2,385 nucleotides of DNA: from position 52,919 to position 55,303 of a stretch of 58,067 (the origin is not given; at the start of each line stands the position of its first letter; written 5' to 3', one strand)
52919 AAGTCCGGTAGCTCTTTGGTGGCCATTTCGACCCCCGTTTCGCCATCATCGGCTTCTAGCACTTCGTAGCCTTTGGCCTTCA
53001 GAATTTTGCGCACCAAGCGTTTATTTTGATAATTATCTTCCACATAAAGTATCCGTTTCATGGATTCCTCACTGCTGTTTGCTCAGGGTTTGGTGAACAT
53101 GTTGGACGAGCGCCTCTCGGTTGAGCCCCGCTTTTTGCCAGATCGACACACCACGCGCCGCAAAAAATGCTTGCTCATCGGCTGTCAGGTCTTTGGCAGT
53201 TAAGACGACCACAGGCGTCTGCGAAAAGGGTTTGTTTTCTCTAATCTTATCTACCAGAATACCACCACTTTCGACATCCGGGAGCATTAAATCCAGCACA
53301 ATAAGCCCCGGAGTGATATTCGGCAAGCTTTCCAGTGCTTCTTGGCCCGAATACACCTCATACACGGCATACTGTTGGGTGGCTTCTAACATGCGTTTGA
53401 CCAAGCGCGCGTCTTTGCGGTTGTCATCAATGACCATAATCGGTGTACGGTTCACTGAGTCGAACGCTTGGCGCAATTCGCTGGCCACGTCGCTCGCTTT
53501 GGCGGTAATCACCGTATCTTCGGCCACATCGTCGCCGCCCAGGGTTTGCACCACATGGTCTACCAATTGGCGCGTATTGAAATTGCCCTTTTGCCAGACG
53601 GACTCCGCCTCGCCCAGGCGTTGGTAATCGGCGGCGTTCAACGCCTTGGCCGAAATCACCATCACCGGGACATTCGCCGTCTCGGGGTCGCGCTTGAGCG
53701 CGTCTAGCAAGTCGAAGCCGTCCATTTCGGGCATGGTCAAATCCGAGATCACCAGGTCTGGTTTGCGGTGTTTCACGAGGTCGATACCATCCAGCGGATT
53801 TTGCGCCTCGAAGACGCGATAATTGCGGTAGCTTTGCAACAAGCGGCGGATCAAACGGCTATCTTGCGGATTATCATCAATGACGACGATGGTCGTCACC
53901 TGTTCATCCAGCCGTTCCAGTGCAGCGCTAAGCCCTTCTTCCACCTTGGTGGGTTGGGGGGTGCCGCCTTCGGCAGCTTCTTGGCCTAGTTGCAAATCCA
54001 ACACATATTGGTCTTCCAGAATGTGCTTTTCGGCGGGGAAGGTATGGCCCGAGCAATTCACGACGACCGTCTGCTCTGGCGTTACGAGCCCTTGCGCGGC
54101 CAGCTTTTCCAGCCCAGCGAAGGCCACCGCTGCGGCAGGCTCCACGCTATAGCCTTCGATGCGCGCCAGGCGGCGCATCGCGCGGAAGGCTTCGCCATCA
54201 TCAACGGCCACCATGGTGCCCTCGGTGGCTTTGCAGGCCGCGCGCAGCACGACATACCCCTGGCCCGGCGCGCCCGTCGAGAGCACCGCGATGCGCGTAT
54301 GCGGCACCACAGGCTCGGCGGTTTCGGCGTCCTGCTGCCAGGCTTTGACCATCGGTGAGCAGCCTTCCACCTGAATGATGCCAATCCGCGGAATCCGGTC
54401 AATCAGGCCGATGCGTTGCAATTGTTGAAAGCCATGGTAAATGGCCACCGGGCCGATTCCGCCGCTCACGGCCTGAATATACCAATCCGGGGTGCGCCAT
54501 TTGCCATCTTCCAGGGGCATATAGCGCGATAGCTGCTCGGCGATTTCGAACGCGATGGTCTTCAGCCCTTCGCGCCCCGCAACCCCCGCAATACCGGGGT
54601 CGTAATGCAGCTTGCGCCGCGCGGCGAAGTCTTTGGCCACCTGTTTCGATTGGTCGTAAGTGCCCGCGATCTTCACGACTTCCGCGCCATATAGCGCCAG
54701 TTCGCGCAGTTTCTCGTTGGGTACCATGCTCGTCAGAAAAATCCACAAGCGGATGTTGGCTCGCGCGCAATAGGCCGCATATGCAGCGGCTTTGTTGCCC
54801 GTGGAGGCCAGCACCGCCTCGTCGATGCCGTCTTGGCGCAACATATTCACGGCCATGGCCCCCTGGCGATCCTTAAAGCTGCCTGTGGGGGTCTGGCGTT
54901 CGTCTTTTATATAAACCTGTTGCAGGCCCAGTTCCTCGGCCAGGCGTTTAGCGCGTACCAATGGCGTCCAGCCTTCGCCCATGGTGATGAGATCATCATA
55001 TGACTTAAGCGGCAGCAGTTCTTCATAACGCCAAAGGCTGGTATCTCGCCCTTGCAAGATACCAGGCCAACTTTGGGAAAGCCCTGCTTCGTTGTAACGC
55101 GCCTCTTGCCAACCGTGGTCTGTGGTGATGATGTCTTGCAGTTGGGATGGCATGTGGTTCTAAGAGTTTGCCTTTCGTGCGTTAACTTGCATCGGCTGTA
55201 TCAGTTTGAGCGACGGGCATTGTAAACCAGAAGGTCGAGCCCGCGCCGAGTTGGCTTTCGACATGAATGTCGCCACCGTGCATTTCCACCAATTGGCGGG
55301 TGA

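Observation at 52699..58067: Candidate new signalling system: PAS/GAF kinase, PLP enzyme-REC-REC fusion and DivK-like receiver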

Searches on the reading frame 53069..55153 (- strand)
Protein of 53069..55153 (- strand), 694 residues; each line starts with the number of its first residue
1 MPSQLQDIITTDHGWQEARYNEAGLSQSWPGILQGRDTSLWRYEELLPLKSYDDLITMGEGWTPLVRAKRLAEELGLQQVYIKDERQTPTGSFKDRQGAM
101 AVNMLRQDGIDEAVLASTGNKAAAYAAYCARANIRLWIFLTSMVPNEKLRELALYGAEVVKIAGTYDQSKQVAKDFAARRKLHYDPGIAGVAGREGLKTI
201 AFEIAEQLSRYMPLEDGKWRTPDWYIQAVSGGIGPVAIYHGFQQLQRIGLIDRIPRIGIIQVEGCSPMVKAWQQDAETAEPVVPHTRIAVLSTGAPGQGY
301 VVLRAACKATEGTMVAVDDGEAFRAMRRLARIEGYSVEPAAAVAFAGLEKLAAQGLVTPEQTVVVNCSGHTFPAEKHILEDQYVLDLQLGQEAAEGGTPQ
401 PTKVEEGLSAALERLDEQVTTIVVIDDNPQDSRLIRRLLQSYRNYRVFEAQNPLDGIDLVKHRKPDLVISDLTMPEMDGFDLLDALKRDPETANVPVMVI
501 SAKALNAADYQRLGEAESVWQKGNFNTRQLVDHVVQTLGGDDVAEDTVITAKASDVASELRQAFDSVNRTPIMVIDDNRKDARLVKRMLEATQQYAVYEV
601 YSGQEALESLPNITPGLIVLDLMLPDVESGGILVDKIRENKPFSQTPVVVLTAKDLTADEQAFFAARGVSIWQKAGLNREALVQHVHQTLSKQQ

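Call 3: search_protein_families(library=pfam, proteins=[window:53069-55153:-], max_evalue=0.01)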
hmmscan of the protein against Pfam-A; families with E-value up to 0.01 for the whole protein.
window:53069-55153:- (694 aa): 2 families
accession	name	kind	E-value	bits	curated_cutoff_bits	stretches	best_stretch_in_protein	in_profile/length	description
PF00291.31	PALP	-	1.3e-67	228.7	35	1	56-369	1-295/295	Pyridoxal-phosphate dependent enzyme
PF00072.30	Response_reg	-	6.4e-37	126.6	30.2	2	422-505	1-81/111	Response regulator receiver domain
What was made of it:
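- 53069..55153 (-): ThrC-like PLP enzyme fused to two receivers (694 aa plus stop). Pfam PALP 1.3e-67 and Response_reg x2, call 3.
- On Threonine synthase (ThrC, TIGR00260 / PRK08197): PALP 1.3e-67 (call 3).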

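Call 5: search_protein_families(library=ncbifam, proteins=[window:53069-55153:-], max_evalue=0.001)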
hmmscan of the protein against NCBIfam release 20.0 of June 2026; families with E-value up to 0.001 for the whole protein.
window:53069-55153:- (694 aa): 128 families (the best 25 are shown)
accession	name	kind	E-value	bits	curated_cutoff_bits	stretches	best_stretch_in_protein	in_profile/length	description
NF006050.0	PRK08197.1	equivalog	5.4e-76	256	303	1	19-370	36-380/406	threonine synthase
NF004170.0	PRK05638.1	equivalog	2.8e-53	181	421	1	35-372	41-356/442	threonine synthase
TIGR00260.1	thrC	equivalog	5.5e-46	157.3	167.1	1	41-371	2-335/340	threonine synthase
NF005035.0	PRK06450.1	equivalog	2.7e-36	125.1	301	1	54-353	50-323/338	threonine synthase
NF004996.0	PRK06381.1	equivalog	8.4e-36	123.6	266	1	62-365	15-313/319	threonine synthase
NF006205.0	PRK08329.1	equivalog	9.2e-35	120.2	358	1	42-372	45-344/347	threonine synthase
TIGR03844.1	cysteate_syn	equivalog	2e-33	115.7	324.9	1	38-372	42-380/398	cysteate synthase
NF007135.0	PRK09581.1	equivalog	7.3e-27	94.3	474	2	420-502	3-84/457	PleD family two-component system response regulator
NF041866.1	EpsW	equivalog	6.8e-25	87.2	200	2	417-507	3-94/131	exopolysaccharide biosynthesis response regulator EpsW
NF045717.1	DVU0259_DivK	exception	1.2e-24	86.7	160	2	421-539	4-117/117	DVU0259 family response regulator domain-containing protein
TIGR02154.1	PhoB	equivalog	8.3e-24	84.1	296.2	2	420-506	3-88/226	phosphate regulon transcriptional regulator PhoB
NF033117.2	vanR_ACDEGLN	exception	1.2e-22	80.7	350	2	572-659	1-83/226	VanR-ABDEGLN family response regulator transcription factor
NF006390.0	PRK08639.1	equivalog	1.9e-22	79.8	421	1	63-372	26-315/418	threonine ammonia-lyase IlvA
NF007969.0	PRK10693.1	equivalog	1.5e-21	76.8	329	2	421-537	9-123/337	two-component system response regulator RssB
NF005680.0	PRK07476.1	equivalog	1.3e-20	73.7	413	1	63-208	24-169/326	hydroxyectoine utilization dehydratase EutB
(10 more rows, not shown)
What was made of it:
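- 53978..55153 (-): ThrC-like fold-type II PLP domain (residues 1-392). The Schiff-base Lys94 codon is 54872-54874. Includes the clade-specific tail 371-392 (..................), the most conserved segment of the protein. Below the NCBIfam ThrC cut-offs, call 5.
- On Threonine synthase (ThrC, TIGR00260 / PRK08197): PRK05638 scores 181 against 421 (call 5).
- Scores are below ThrC cut-offs: TIGR00260 157.3 against 167.1, and PRK08197 256 against 303 (call 5).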

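Call 6: find_homologous_proteins(query=window:53069-55153:-, max_evalue=0.00001)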
Query window:53069-55153:- (694 aa): 7197 proteins with E <= 0.00001 among 8000 candidates; the best 120 are listed.
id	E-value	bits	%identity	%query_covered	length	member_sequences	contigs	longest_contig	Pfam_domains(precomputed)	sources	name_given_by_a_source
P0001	0.0e+0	1554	100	100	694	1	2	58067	PF00291.32,PF00072.31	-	-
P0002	0.0e+0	1344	86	100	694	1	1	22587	PF00291.32,PF00072.31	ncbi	-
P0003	0.0e+0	1136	72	100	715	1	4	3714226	PF00291.32,PF00072.31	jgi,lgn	-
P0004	0.0e+0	1122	71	100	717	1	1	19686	PF00291.32,PF00072.31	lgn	-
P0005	0.0e+0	1103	71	99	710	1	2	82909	PF00291.32,PF00072.31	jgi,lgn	-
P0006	0.0e+0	1091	69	99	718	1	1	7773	PF00291.32,PF00072.31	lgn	-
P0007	0.0e+0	1074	71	97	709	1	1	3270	PF00291.32,PF00072.31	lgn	-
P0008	0.0e+0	1069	69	99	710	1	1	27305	PF00291.32,PF00072.31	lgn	-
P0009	0.0e+0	1047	69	98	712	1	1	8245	PF00702.33,PF00291.32,PF00072.31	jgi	jgi:threonine synthase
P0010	0.0e+0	1039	67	97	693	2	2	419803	PF00291.32,PF00072.31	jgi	jgi:threonine synthase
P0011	2.8e-298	1009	66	97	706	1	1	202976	PF00291.32,PF00072.31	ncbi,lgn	-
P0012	4.2e-298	1009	68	95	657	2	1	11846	PF00291.32,PF00072.31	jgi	jgi:threonine synthase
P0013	1.9e-296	1003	65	100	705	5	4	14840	PF00291.32,PF00072.31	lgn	-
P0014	1.8e-295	1000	64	99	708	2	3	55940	PF00291.32,PF00072.31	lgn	-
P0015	3.1e-295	999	65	100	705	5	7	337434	PF00291.32,PF00072.31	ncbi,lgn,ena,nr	ncbi:MAG: pyridoxal-phosphate dependent enzyme [Anaerolineae bacterium]|nr:MAG: pyridoxal-phosphate 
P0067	2.2e-267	907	59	99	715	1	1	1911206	PF00291.32,PF00072.31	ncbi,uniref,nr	ncbi:pyridoxal-phosphate dependent enzyme [Aggregatilinea lenta]|uniref:pyridoxal-phosphate dependen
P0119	2.8e-239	814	56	97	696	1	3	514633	PF00291.32,PF00072.31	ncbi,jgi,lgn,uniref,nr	ncbi:MAG: hypothetical protein CUN49_05265 [Candidatus Thermofonsia Clade 1 bacterium]|jgi:threonine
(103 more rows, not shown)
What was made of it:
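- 53069..55153 (-): At least 120 homologous clusters share the architecture, call 6.
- Checked: Orthologues with the same architecture occur on contigs up to 3.7 Mb (call 6).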

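Call 7: find_encoding_contigs(protein=P0003, flank=10000, max_places=2)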
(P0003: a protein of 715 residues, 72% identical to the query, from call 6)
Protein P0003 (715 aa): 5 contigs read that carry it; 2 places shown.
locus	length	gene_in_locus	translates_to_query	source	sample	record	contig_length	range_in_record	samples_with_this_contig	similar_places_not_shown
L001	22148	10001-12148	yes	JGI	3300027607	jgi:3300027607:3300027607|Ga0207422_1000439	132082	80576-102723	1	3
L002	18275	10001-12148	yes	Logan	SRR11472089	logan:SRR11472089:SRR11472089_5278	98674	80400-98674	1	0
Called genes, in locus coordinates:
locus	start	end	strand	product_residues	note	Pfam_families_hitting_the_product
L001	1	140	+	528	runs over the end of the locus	PF26550:Tricorn_2nd, PF26549:Tricorn_N (weak), PF07676:PD40 (weak)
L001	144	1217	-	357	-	PF01070:FMN_dh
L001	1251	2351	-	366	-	PF13439:Glyco_transf_4 (faint), PF00534:Glycos_transf_1, PF13692:Glyco_trans_1_4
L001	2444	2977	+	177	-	-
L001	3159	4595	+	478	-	PF13675:PilJ, PF01590:GAF, PF13185:GAF_2, PF13492:GAF_3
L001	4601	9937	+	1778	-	PF00672:HAMP, PF01590:GAF, PF13185:GAF_2, PF13492:GAF_3, PF01590:GAF, PF13185:GAF_2, PF01590:GAF, PF13185:GAF_2, +9 more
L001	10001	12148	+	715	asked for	PF00291:PALP, PF00072:Response_reg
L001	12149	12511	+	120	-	PF00072:Response_reg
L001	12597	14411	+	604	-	PF07691:PA14, PF08239:SH3_3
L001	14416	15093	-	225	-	PF01325:Fe_dep_repress, PF02742:Fe_dep_repr_C, PF04023:FeoA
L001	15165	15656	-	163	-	-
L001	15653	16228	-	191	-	PF13302:Acetyltransf_3 (weak), PF00583:Acetyltransf_1, PF13673:Acetyltransf_10 (faint), PF13420:Acetyltransf_4 (weak), PF13508:Acetyltransf_7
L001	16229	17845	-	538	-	PF01590:GAF, PF13185:GAF_2, PF13492:GAF_3, PF00989:PAS (weak), PF08448:PAS_4 (weak), PF00512:HisKA, PF02518:HATPase_c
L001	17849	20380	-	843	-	PF00069:Pkinase, PF07714:PK_Tyr_Ser-Thr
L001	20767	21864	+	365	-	PF00089:Trypsin, PF13365:Trypsin_2, PF13180:PDZ_2, PF17820:PDZ_6 (weak)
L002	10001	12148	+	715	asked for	PF00291:PALP, PF00072:Response_reg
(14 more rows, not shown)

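Call 8: find_encoding_contigs(protein=P0067, flank=10000, max_places=2)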
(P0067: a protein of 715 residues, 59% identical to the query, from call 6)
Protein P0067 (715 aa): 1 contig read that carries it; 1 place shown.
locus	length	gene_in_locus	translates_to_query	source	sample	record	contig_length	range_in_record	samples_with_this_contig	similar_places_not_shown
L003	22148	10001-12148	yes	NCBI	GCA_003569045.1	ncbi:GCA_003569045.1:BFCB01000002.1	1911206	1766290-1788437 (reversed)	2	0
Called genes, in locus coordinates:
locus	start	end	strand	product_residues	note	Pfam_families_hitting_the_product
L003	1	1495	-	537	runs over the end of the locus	PF07905:PucR, PF17853:GGDEF_2, PF13556:HTH_30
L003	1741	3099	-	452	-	PF03951:Gln-synt_N, PF00120:Gln-synt_C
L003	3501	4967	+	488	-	PF00672:HAMP, PF01590:GAF, PF13185:GAF_2, PF13492:GAF_3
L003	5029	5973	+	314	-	PF00532:Peripla_BP_1, PF13407:Peripla_BP_4, PF13458:Peripla_BP_6 (weak), PF13377:Peripla_BP_3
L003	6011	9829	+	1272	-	PF00672:HAMP, PF01590:GAF, PF13185:GAF_2, PF08448:PAS_4, PF01590:GAF, PF13185:GAF_2, PF13492:GAF_3, PF13185:GAF_2, +6 more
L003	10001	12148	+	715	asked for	PF00291:PALP, PF00072:Response_reg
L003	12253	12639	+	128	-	PF00072:Response_reg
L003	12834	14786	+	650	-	PF07691:PA14 (weak), PF08239:SH3_3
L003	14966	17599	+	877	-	-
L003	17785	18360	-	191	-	PF13302:Acetyltransf_3 (weak), PF00583:Acetyltransf_1, PF13673:Acetyltransf_10, PF13508:Acetyltransf_7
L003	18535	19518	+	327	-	-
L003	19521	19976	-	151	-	PF01475:FUR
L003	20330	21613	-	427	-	PF00291:PALP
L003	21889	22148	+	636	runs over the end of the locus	PF20773:InhA-like_MAM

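Call 9: find_encoding_contigs(protein=P0119, flank=10000, max_places=2)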
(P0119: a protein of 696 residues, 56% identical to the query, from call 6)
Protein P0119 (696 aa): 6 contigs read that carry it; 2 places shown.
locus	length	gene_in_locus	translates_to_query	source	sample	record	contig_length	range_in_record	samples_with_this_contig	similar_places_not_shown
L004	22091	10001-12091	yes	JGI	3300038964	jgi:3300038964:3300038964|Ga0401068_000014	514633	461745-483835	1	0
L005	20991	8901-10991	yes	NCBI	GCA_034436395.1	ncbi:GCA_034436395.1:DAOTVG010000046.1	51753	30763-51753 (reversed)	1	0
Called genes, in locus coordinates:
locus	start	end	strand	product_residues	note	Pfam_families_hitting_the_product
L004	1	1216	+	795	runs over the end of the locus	PF00069:Pkinase, PF03109:ABC1 (faint), PF07714:PK_Tyr_Ser-Thr, PF13428:TPR_14 (faint), PF00515:TPR_1 (faint), PF07719:TPR_2 (faint), PF13431:TPR_17 (faint), PF21033:RMD1-3 (faint)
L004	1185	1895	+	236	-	-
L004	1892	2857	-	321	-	PF00365:PFK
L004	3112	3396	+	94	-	PF00216:Bac_DNA_binding, PF18291:HU-HIG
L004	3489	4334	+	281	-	PF01112:Asparaginase_2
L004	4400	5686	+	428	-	PF07690:MFS_1, PF12832:MFS_1_like (faint), PF07690:MFS_1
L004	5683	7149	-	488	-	PF08323:Glyco_transf_5, PF13579:Glyco_trans_4_4 (weak), PF00534:Glycos_transf_1, PF13692:Glyco_trans_1_4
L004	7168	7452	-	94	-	-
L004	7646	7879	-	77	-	PF13646:HEAT_2, PF02985:HEAT (faint)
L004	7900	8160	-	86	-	PF13646:HEAT_2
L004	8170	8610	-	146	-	PF13646:HEAT_2 (weak)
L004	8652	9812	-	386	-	PF01261:AP_endonuc_2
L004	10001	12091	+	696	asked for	PF00291:PALP, PF00072:Response_reg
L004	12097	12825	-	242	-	PF00072:Response_reg, PF00196:GerE, PF08281:Sigma70_r4_2 (faint)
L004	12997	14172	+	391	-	PF01590:GAF, PF13185:GAF_2, PF13492:GAF_3 (faint), PF07730:HisKA_3, PF13581:HATPase_c_2, PF02518:HATPase_c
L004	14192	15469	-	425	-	PF00364:Biotin_lipoyl, PF02817:E3_binding, PF00198:2-oxoacid_dh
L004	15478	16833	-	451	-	PF20695:UbiD_N, PF01977:UbiD, PF20696:UbiD_C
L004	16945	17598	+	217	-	PF00174:Oxidored_molyb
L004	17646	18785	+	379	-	-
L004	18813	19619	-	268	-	PF12679:ABC2_membrane_2, PF12698:ABC2_membrane_3 (weak), PF13346:ABC2_membrane_5 (weak)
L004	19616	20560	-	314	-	PF00005:ABC_tran, PF13732:DrrA1-3_C (faint), PF13304:AAA_21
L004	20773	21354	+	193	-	PF12840:HTH_20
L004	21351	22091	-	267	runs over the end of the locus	PF01026:TatD_DNase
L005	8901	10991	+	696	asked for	PF00291:PALP, PF00072:Response_reg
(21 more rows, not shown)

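Call 10: search_solved_structures(query=window:53069-55153:-, max_evalue=1e-10, show_alignments=2)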
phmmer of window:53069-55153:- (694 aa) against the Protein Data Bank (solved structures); distinct sequences matched with E-value up to 1e-10: 12.
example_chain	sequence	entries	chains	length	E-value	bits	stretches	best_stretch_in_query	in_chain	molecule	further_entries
2zsj_A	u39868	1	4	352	1.5e-37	132.7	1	41-369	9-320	Threonine synthase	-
2d1f_A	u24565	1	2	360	4.9e-36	127.7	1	27-373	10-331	Threonine synthase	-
1uim_A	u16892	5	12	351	7.4e-35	123.8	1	40-372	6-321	Threonine Synthase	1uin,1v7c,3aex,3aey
6cgq_A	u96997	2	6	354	8.5e-35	123.6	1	40-370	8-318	Threonine synthase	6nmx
1e5x_A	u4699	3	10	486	1.5e-26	96.4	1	38-370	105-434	THREONINE SYNTHASE | THREONINE SYNTHASE 1, CHLOROPLASTIC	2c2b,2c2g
4ja2_A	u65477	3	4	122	7.8e-12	47.8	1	572-667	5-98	Response regulator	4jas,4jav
12aw_A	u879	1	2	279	1.8e-11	46.6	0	420-504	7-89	HYBRID TWO-COMPONENT SYSTEM PROTEIN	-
9k3c_A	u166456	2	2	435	2.3e-11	46.2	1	65-383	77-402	Cysteate synthase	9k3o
6azr_B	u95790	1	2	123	3.3e-11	45.7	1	572-667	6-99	Chemotaxis regulator-transmits chemoreceptor signals to flagelllar motor components CheY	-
3dge_C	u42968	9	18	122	3.5e-11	45.6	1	572-667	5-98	Response regulator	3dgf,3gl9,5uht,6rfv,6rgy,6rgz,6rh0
1m5t_A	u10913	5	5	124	4e-11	45.4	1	422-515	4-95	cell division response regulator DivK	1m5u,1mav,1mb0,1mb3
9lbr_A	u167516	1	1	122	8.8e-11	44.3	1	572-667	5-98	Response regulator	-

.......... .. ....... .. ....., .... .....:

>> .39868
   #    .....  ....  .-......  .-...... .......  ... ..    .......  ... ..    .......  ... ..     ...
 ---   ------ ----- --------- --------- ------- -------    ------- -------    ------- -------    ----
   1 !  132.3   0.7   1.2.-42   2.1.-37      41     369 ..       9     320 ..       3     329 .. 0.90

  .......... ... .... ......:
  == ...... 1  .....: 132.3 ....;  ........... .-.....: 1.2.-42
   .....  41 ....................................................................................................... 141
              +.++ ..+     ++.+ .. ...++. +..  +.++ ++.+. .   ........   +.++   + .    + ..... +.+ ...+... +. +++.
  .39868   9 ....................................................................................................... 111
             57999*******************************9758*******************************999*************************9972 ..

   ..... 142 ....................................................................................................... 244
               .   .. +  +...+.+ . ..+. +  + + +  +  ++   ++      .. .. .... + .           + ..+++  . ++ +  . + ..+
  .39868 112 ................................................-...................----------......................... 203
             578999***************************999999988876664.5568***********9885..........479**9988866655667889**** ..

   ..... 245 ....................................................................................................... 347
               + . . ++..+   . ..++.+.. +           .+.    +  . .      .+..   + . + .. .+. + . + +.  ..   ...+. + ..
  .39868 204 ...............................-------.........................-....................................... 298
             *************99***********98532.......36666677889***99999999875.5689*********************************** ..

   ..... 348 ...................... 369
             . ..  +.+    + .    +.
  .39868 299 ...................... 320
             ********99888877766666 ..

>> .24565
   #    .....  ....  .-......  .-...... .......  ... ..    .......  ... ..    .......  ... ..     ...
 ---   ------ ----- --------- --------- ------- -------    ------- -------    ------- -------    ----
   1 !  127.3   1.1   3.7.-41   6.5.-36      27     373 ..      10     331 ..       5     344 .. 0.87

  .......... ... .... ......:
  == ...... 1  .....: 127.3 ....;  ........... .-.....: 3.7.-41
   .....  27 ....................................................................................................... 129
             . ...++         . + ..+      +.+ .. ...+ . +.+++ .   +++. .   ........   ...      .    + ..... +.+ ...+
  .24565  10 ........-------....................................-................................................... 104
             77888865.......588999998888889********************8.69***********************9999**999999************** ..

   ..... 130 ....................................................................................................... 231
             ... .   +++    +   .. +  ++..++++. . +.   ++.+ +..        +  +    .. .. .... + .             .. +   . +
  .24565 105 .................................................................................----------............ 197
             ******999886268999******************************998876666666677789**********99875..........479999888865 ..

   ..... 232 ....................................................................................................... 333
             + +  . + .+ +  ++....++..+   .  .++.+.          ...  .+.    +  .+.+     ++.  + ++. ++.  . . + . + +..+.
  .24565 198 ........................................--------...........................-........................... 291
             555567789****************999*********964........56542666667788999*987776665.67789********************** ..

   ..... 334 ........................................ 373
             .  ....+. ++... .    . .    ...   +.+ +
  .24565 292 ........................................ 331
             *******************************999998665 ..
